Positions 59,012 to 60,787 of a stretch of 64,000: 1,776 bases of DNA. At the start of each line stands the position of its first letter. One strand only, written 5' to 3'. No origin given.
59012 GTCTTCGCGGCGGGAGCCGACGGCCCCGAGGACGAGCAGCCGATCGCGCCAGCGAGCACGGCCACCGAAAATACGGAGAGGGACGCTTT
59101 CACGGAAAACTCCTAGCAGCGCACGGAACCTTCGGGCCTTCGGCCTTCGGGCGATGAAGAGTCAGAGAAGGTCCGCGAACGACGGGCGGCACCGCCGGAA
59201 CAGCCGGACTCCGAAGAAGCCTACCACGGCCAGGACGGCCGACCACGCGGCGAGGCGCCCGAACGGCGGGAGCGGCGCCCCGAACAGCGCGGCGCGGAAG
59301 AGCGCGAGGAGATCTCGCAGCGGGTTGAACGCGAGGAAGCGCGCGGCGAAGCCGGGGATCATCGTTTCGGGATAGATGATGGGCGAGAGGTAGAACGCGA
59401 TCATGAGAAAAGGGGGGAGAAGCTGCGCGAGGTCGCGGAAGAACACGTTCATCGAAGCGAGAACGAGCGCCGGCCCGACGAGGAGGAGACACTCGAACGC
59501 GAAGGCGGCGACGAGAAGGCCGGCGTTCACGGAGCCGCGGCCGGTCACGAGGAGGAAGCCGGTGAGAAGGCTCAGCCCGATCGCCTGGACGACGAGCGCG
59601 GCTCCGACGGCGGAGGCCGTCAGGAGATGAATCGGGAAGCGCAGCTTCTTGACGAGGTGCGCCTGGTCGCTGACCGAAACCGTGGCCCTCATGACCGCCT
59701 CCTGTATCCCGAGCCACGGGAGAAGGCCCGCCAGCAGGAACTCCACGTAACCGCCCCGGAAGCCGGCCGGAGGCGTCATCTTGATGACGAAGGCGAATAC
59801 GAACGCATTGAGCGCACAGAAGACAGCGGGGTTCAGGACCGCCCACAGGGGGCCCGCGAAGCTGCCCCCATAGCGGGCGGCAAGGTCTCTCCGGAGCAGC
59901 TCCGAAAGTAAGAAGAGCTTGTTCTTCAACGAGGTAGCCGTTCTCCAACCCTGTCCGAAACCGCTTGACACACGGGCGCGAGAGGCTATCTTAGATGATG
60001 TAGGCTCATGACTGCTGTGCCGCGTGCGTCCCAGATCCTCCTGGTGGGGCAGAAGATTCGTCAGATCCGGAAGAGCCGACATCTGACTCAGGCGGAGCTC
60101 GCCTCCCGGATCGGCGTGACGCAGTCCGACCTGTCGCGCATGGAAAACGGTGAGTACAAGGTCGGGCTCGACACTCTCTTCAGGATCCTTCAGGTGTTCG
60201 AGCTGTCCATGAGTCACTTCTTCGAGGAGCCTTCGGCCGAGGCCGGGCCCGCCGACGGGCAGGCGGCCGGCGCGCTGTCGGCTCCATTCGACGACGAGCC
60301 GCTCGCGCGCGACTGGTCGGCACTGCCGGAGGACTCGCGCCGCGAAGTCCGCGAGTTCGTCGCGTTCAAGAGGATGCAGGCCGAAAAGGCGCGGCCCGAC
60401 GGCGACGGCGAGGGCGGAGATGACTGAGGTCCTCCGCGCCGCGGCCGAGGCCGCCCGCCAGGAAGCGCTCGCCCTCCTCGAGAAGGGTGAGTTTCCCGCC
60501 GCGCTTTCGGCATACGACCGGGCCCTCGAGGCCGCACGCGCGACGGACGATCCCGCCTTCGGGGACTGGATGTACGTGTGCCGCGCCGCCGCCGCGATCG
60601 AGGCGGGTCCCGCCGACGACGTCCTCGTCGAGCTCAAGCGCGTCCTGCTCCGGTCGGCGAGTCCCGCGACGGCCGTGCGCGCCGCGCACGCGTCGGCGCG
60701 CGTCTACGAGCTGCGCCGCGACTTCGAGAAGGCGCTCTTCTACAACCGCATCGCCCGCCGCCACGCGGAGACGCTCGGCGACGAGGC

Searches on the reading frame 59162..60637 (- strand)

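Call 81: search_protein_families(library=pfam, proteins=[window:59162-60637:-], max_evalue=0.00001)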
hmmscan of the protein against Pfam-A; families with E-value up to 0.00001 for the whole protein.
window:59162-60637:- (491 aa): 1 family
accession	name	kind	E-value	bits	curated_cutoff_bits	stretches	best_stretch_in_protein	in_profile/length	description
PF01061.29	ABC2_membrane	-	3.9e-12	46.6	26.9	1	246-452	5-211/211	ABC-2 type transporter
